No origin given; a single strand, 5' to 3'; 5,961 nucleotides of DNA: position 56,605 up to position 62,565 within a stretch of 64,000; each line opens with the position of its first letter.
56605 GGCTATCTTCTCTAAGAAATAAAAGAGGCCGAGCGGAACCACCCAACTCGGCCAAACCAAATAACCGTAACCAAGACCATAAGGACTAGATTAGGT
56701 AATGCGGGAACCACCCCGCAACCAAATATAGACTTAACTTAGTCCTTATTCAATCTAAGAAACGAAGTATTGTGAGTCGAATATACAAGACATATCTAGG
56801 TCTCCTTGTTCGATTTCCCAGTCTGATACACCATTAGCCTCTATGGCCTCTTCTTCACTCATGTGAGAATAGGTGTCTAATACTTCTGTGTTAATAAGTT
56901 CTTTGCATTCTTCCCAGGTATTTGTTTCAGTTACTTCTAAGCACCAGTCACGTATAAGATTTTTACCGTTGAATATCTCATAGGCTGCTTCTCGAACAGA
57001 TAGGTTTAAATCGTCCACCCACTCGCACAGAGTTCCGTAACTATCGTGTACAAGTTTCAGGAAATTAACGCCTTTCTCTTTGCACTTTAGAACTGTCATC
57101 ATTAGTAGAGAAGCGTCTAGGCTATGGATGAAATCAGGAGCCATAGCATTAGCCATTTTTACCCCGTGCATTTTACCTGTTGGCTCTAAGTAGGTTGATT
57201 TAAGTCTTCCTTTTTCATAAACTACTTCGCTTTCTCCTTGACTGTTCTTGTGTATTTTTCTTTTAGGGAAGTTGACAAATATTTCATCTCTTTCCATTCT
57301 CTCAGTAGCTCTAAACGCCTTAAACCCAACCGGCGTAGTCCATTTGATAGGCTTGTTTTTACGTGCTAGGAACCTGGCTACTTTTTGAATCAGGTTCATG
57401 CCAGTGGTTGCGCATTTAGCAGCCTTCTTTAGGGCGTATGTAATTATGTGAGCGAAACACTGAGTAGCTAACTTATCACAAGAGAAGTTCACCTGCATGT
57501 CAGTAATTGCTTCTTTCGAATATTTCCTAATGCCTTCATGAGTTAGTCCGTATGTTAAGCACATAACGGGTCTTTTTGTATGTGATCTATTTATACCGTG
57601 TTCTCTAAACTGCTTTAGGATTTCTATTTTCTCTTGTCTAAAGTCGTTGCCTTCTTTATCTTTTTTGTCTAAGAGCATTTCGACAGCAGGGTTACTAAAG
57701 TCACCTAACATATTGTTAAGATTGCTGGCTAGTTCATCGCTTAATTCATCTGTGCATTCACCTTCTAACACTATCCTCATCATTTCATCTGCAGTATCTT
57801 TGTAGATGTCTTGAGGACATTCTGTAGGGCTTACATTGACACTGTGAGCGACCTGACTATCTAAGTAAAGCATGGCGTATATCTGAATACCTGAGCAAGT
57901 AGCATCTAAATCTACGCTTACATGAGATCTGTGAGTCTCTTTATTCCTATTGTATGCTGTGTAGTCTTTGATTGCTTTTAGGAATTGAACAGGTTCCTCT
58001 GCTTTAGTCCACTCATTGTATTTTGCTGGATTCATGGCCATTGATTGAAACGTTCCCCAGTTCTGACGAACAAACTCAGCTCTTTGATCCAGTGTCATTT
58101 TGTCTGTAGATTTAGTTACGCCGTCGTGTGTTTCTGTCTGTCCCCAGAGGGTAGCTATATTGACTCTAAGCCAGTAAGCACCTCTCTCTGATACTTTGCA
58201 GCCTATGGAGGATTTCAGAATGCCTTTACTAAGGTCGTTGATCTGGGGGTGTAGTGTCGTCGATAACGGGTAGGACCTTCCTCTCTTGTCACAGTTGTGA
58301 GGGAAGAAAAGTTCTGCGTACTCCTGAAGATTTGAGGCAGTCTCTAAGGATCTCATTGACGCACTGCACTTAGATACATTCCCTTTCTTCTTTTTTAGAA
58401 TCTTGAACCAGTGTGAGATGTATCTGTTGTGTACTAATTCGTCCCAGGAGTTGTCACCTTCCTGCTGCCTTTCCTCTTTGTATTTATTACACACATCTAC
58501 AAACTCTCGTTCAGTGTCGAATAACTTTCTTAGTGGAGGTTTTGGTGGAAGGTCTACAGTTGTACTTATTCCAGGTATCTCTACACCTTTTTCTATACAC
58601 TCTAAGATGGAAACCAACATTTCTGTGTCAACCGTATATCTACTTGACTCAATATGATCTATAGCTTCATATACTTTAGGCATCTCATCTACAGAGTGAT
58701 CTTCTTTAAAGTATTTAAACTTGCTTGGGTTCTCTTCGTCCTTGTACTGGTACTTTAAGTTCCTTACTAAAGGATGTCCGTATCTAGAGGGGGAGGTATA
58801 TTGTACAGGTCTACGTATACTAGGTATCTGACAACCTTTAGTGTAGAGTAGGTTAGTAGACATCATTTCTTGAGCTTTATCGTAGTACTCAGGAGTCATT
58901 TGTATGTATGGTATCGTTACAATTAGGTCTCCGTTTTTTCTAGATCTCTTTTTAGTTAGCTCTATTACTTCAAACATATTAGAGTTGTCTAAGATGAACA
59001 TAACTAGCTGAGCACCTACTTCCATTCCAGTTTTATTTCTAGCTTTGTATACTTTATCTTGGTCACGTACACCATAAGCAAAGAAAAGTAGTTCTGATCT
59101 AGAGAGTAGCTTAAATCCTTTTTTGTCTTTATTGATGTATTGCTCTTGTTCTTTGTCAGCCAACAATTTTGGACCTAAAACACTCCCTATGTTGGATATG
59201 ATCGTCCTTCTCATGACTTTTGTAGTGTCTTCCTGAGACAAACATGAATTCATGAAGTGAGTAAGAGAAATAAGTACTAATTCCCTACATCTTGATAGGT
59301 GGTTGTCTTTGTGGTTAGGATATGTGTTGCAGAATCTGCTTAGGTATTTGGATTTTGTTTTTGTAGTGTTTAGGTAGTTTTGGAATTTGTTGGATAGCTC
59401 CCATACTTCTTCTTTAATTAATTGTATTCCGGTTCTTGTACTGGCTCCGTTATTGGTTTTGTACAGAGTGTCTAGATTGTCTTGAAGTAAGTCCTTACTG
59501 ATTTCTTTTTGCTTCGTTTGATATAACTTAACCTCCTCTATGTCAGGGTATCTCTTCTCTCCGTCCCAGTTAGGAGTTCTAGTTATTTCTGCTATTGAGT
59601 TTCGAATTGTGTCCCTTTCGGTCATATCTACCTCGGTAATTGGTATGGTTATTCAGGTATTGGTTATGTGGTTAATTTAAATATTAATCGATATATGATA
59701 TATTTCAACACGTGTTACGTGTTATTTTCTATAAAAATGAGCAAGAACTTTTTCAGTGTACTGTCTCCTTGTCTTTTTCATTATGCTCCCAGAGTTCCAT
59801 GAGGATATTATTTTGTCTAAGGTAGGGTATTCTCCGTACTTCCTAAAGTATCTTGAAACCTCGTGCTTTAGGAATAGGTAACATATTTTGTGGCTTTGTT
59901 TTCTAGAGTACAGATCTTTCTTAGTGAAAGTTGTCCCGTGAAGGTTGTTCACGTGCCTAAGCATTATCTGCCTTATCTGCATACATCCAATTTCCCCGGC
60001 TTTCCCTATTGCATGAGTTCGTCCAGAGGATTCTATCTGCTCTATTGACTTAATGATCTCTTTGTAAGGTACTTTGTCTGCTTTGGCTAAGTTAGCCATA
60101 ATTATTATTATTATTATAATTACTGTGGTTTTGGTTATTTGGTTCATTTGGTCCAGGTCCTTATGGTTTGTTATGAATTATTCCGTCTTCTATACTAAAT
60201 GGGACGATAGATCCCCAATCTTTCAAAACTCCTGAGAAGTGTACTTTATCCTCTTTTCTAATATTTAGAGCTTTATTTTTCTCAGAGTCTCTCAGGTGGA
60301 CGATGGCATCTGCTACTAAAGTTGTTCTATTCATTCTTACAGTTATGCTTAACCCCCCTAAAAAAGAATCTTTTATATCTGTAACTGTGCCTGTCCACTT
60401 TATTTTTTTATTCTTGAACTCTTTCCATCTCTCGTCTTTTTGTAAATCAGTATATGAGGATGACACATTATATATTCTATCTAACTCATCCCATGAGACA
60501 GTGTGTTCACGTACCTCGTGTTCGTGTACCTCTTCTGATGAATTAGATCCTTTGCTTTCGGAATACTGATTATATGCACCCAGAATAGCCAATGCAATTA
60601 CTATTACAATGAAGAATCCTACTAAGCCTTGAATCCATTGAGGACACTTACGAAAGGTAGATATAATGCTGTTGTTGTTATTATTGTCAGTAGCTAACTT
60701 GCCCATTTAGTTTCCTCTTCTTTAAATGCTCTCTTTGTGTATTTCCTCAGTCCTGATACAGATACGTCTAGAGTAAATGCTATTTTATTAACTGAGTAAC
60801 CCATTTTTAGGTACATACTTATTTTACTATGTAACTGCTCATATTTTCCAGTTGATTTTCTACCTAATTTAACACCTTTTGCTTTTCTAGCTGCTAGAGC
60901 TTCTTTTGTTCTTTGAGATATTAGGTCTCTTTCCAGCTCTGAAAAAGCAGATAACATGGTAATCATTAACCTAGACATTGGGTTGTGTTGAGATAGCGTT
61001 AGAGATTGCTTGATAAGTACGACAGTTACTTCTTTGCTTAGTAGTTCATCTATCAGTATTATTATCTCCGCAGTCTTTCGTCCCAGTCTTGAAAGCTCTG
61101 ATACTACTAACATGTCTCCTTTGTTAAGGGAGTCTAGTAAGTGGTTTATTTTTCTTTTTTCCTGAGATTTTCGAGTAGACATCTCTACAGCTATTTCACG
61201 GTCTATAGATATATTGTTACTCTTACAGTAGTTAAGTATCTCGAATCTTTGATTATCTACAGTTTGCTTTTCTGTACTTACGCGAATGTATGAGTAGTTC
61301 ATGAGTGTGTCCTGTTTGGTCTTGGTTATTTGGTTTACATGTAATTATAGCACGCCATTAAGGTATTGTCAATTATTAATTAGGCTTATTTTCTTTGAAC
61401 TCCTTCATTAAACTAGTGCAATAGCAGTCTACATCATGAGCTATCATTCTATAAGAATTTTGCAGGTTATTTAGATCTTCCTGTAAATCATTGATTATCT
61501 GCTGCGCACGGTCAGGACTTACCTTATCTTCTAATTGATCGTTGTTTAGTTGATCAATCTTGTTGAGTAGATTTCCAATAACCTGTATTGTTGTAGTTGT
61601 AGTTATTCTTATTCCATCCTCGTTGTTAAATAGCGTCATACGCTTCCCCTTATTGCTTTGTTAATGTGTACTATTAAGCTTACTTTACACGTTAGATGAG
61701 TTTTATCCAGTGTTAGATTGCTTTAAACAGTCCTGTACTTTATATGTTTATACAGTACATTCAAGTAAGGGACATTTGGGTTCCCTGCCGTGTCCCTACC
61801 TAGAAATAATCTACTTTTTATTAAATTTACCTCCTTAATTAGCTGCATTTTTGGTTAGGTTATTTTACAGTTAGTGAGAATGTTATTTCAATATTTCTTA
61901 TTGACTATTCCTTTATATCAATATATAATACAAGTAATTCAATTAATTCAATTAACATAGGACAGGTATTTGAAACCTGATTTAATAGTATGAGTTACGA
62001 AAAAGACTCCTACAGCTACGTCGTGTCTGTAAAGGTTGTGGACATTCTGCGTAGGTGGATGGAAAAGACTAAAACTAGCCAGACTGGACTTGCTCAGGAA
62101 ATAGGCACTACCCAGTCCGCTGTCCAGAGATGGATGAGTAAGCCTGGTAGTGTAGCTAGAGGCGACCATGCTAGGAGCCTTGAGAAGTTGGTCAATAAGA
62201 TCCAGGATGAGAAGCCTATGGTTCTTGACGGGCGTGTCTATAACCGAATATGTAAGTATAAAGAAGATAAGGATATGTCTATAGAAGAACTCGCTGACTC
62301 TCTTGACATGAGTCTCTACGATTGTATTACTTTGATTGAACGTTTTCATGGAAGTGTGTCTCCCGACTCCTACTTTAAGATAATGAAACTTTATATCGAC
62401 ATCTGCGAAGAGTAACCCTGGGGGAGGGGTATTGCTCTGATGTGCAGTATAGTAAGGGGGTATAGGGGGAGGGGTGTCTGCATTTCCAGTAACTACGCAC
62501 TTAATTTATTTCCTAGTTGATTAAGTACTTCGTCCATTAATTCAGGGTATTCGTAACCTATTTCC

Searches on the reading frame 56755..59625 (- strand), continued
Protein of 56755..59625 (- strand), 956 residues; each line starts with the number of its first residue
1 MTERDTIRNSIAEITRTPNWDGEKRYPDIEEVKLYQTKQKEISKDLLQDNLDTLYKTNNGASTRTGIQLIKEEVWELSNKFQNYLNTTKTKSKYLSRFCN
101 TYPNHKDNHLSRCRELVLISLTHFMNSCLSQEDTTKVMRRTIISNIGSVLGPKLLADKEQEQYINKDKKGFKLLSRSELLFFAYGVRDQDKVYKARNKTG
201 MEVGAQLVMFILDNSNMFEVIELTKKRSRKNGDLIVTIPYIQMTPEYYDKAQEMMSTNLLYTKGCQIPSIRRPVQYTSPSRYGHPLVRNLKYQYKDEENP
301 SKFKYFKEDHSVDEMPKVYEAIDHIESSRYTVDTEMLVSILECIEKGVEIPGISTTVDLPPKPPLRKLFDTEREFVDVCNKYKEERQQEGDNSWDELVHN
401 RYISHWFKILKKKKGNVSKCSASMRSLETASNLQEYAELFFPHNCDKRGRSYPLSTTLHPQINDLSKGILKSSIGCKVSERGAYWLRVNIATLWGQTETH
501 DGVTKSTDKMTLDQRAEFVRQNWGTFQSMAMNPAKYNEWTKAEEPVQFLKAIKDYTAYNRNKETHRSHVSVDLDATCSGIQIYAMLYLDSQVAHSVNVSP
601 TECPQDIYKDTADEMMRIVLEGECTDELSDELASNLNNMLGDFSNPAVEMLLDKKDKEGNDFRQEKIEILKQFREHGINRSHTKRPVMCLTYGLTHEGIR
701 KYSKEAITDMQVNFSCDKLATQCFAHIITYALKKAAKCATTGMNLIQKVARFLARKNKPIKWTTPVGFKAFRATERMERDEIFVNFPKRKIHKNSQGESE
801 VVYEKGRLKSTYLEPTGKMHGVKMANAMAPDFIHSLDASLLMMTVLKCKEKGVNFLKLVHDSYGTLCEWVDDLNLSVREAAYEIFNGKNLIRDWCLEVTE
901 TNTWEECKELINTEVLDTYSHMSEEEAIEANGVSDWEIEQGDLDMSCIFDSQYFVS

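Call 94: fold_search(model_id=the predicted structure, library=pdb)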
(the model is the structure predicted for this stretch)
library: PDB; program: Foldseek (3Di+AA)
matches with E <= 10: 272; with E <= 0.001: 67
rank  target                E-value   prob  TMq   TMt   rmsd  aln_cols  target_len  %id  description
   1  8dh0_B                7.7e-34  1.00  0.67  0.76   8.8      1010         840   17  T7 RNA polymerase elongation complex with unnatural base dDs (released 2023-02-01)
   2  1h38_A                1.9e-33  1.00  0.67  0.74   8.9      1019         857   17  Structure of a T7 RNA polymerase elongation complex at 2.9A resolution (released 2002-11-20)
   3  8dh5_B                3.8e-33  1.00  0.66  0.73   9.2       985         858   17  T7 RNA polymerase elongation complex with unnatural base dPa-ATP mismatch (released 2023-02-01)
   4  1msw_D                5.0e-33  1.00  0.66  0.73   9.0      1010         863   17  Structural basis for the transition from initiation to elongation transcription in T7 RNA polymerase (released 2002-11-15)
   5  8dh1_B                5.0e-33  1.00  0.64  0.71   8.9       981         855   17  T7 RNA polymerase elongation complex with unnatural base dDs-PaTP pair (released 2023-02-01)
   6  3e2e_A                5.9e-33  1.00  0.53  0.60  17.4       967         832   18  Crystal Structure of an Intermediate Complex of T7 RNAP and 7nt of RNA (released 2008-11-04)
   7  8dh4_M                3.0e-32  1.00  0.66  0.76   8.4       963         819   18  T7 RNA polymerase elongation complex with unnatural base dPa-DsTP pair (released 2023-02-01)
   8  8dh2_E                3.0e-32  1.00  0.66  0.74   8.0       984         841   17  T7 RNA polymerase elongation complex with unnatural base dDs-ATP mismatch (released 2023-02-01)
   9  1s76_D                5.5e-32  1.00  0.65  0.75   7.5       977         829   18  T7 RNA polymerase alpha beta methylene ATP elongation complex (released 2004-03-23)
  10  8dh5_I                6.7e-32  1.00  0.64  0.72   8.9       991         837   18  T7 RNA polymerase elongation complex with unnatural base dPa-ATP mismatch (released 2023-02-01)
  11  8dh3_E                9.0e-32  1.00  0.64  0.74   8.6       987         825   17  T7 RNA polymerase elongation complex with unnatural base dPa (released 2023-02-01)
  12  8dh1_I                1.4e-31  1.00  0.65  0.75   8.3       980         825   17  T7 RNA polymerase elongation complex with unnatural base dDs-PaTP pair (released 2023-02-01)
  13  1cez_A                1.6e-31  1.00  0.52  0.57  20.9       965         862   18  CRYSTAL STRUCTURE OF A T7 RNA POLYMERASE-T7 PROMOTER COMPLEX (released 1999-05-21)
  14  8dh2_B                1.7e-31  1.00  0.66  0.74   8.7       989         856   17  T7 RNA polymerase elongation complex with unnatural base dDs-ATP mismatch (released 2023-02-01)
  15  8dh3_I                2.4e-31  1.00  0.65  0.74   9.0      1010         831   18  T7 RNA polymerase elongation complex with unnatural base dPa (released 2023-02-01)
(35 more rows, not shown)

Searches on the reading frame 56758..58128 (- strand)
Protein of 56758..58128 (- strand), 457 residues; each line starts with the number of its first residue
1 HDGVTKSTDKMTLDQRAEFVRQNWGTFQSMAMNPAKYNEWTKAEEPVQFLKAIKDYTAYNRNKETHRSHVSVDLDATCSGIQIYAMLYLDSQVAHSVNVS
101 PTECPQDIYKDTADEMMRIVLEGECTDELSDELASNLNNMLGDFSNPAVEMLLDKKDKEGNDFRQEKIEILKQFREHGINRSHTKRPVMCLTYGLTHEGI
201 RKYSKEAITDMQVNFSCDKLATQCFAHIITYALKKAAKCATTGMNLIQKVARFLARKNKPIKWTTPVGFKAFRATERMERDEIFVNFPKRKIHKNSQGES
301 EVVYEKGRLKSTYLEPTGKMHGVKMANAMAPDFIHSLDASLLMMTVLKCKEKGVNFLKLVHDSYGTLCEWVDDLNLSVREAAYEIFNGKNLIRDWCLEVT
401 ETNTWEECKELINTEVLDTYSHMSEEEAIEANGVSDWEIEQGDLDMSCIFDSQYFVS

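Call 43: find_related_loci(query=A2, collection=viral_contigs, flank=10000)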
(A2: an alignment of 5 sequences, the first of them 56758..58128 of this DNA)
Query A2 (457 aa) in viral_contigs; peptide patterns used: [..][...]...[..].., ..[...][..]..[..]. (x = any residue, [..] = any of these).
49 stretches matched a pattern; 22 encode a relative of the query (tblastn E <= 1e-3); 22 distinct loci.
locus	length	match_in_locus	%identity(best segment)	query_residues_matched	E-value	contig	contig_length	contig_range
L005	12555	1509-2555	27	7-391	3e-38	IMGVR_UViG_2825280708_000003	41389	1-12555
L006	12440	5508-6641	24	1-457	1e-28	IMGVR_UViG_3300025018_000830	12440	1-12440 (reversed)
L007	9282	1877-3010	24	1-457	1e-28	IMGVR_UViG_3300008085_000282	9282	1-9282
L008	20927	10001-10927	21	40-393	1e-12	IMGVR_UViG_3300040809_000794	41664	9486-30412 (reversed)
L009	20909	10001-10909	23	40-391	2e-11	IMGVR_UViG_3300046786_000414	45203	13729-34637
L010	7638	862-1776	23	16-366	4e-11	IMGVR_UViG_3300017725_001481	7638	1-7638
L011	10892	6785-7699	23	16-366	4e-11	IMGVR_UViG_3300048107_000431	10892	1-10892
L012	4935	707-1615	23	40-391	1e-10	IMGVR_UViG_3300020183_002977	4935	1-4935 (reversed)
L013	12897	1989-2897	22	40-391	3e-10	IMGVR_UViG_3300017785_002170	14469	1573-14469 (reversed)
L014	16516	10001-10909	22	40-391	3e-10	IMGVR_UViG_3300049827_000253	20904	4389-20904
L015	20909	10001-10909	22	40-391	3e-10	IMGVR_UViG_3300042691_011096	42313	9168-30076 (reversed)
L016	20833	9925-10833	21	40-391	5e-10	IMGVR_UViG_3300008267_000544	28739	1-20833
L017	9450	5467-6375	22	40-391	1e-9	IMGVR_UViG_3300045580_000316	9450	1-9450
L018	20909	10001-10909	21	40-391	2e-9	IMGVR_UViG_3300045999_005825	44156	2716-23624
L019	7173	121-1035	20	40-393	2e-9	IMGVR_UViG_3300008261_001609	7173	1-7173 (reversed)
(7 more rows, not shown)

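Call 44: find_homologous_proteins(query=A2, max_evalue=1e-30)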
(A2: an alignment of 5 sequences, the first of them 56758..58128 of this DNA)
Query A2 (5 sequences) (457 aa, profile of the alignment): 233 proteins with E <= 1e-30 among 4907 candidates; the best 120 are listed.
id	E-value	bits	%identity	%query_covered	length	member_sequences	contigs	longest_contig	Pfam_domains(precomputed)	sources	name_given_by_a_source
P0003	1.0e-220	751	42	99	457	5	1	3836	PF00940.25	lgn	-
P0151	2.8e-201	687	42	99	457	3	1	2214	PF00940.25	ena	-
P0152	2.1e-197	675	42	99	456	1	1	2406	PF00940.25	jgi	jgi:DNA-directed RNA polymerase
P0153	2.1e-195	668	41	99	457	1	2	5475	PF00940.25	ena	-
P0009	8.3e-192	656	36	99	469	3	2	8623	PF00940.25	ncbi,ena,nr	ncbi:MAG: hypothetical protein HRU26_11080 [Psychroserpens sp.]|nr:hypothetical protein [Psychroserp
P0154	2.1e-185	635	43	99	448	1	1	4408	PF00940.25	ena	-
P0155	6.0e-184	630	42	99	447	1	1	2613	PF00940.25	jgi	jgi:DNA-directed RNA polymerase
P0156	5.0e-183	627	43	99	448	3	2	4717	PF00940.25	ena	-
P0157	4.2e-181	621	43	99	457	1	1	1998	PF00940.25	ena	-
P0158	2.1e-178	612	41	99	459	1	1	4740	PF00940.25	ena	-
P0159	4.2e-160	552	41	99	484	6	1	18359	PF00940.25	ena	-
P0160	5.0e-61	225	30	87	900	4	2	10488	PF14700.12,PF00940.25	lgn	-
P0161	5.1e-61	225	25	98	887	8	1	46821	PF14700.12,PF00940.25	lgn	-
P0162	1.5e-59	220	27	98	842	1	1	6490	PF14700.12,PF00940.25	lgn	-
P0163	9.1e-59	217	29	90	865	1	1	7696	PF14700.12,PF00940.25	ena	-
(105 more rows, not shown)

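Call 45: find_encoding_contigs(protein=P0159, flank=10000, max_places=4)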
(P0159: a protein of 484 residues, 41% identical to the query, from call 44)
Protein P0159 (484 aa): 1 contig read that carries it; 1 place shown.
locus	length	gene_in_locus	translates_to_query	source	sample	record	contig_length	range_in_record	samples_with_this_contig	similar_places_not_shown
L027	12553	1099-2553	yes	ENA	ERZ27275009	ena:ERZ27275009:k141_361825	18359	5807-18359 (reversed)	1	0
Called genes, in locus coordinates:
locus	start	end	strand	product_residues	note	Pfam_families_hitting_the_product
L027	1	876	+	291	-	?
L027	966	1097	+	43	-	-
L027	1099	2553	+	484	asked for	PF00940:RNA_pol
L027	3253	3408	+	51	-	-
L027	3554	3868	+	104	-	-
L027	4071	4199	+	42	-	-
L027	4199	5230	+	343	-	-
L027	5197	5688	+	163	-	-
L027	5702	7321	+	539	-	PF19263:DUF5906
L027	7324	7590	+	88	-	-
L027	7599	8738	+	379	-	-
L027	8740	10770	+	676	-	PF08696:Dna2 (faint), PF12705:PDDEXK_1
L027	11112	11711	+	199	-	-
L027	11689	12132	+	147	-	-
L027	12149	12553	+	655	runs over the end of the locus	PF00270:DEAD (weak), PF04851:ResIII (faint)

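Call 49: find_related_loci(query=A2, collection=metagenome_contigs, flank=10000)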
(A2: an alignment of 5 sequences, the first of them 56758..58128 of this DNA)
Query A2 (457 aa) in metagenome_contigs; peptide patterns used: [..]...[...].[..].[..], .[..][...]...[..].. (x = any residue, [..] = any of these).
84 stretches matched a pattern; 4 encode a relative of the query (tblastn E <= 1e-3); 4 distinct loci.
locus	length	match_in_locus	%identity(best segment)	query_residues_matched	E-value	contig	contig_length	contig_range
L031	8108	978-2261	41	4-457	4e-110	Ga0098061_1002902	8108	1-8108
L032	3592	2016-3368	41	6-457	4e-104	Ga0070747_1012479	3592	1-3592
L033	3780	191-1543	41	6-457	1e-103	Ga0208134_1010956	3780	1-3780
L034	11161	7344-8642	39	4-457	5e-93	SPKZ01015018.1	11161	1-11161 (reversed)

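Call 50: find_related_loci(query=A2, collection=genome_contigs, flank=10000)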
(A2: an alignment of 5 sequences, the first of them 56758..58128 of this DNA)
Query A2 (457 aa) in genome_contigs; peptide patterns used: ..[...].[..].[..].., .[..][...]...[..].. (x = any residue, [..] = any of these).
36 stretches matched a pattern; 4 encode a relative of the query (tblastn E <= 1e-3); 4 distinct loci.
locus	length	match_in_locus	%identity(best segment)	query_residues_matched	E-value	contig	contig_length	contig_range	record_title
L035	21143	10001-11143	25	9-457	4e-37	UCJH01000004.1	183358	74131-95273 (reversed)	Rhizobiales bacterium isolate AFS086343 genome assembly, contig: contig_4, whole genome shotgun sequence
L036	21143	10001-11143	25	9-457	8e-36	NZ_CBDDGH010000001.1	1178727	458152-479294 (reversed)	MAG: Shimia sp. isolate 55def827-5203-438c-bc92-c19a9597a467 contig_1, whole genome shotgun sequence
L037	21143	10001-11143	24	9-457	3e-34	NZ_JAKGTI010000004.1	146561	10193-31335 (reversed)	Maritalea mediterranea strain P4.10X NODE_4_length_146561_cov_435.814376, whole genome shotgun sequence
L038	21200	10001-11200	23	7-457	1e-32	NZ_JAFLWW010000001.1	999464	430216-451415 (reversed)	Aminobacter anthyllidis strain LMG 26462 Contig_1, whole genome shotgun sequence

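Call 80: find_encoding_contigs(protein=P0156, flank=5000, max_places=3)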
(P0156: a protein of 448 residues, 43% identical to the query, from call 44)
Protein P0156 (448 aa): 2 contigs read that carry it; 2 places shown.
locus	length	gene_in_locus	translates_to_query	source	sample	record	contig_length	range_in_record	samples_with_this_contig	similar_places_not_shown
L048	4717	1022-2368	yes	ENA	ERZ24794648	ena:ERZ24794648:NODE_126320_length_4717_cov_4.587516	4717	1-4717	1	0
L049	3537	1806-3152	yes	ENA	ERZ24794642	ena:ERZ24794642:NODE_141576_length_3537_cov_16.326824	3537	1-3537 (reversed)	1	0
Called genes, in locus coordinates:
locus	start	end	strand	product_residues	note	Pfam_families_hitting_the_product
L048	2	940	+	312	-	?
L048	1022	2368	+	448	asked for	PF00940:RNA_pol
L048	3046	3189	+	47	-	-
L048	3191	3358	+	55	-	-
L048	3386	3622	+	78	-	-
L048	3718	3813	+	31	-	-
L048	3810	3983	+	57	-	-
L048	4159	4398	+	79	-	-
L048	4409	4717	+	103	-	?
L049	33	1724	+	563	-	-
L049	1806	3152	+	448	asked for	PF00940:RNA_pol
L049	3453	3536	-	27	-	?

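Call 81: find_encoding_contigs(protein=P0153, flank=5000, max_places=3)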
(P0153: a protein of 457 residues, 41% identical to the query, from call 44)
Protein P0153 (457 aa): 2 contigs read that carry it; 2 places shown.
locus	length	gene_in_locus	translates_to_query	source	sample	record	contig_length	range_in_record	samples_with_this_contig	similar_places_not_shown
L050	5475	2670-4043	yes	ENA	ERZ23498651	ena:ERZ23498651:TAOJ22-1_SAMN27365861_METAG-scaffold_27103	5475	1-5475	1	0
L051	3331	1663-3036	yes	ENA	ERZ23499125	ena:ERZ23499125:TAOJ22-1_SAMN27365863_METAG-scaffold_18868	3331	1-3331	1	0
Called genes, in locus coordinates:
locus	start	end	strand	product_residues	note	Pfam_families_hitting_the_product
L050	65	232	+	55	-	-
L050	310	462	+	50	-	-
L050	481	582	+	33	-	-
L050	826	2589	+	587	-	-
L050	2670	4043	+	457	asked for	PF00940:RNA_pol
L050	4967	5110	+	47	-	-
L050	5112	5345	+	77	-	-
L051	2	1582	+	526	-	?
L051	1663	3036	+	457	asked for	PF00940:RNA_pol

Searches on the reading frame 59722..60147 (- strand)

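Call 87: search_protein_families(library=pfam, proteins=[window:59722-60147:-], max_evalue=0.01)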
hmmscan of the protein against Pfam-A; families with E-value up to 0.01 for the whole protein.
window:59722-60147:- (141 aa): 1 family
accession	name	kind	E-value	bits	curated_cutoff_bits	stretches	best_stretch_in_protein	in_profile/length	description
PF01464.25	SLT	-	2.7e-06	27.4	21.3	1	29-132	14-109/117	Transglycosylase SLT domain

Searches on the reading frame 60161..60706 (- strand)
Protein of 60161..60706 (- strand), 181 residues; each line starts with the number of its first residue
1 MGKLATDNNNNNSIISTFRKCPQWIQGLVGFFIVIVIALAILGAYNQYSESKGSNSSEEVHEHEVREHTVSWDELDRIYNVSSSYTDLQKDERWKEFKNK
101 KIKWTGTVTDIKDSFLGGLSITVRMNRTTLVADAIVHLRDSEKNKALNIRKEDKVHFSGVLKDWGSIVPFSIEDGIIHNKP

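Call 87: search_protein_families(library=pfam, proteins=[window:60161-60706:-], max_evalue=0.01)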
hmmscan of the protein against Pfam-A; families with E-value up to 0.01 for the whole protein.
window:60161-60706:- (181 aa): 1 family
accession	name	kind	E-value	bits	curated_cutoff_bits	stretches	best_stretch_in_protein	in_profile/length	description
PF12869.13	tRNA_anti-like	-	3.4e-06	27.1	23.5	1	31-167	9-138/146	tRNA_anti-like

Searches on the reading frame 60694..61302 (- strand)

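Call 87: search_protein_families(library=pfam, proteins=[window:60694-61302:-], max_evalue=0.01)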
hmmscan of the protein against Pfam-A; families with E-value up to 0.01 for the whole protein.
window:60694-61302:- (202 aa): 1 family
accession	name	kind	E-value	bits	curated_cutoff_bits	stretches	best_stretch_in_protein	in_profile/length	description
PF00239.26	Resolvase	-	1.4e-36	126.2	23.3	1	3-144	2-144/145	Resolvase, N terminal domain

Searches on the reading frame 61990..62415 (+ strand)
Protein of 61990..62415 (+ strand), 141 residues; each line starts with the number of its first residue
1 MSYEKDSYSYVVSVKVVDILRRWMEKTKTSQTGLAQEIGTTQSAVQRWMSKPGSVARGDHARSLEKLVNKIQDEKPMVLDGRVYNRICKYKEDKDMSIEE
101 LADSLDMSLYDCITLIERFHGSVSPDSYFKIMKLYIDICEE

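Call 87: search_protein_families(library=pfam, proteins=[window:61990-62415:+], max_evalue=0.01)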
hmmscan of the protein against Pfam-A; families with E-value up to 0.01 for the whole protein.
window:61990-62415:+ (141 aa): 4 families
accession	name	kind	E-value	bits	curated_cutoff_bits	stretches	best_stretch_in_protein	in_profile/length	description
PF01381.28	HTH_3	-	3.6e-06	27.4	23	1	20-51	1-32/55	Helix-turn-helix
PF15943.11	YdaS_toxin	-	0.00098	19.3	30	1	30-69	10-48/65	Bacterial toxin YdaS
PF13404.12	HTH_AsnC-type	-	0.002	18.3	27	0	19-47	8-36/42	AsnC-type helix-turn-helix domain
PF13560.12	HTH_31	-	0.0042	17.8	27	0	20-50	6-36/64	Helix-turn-helix domain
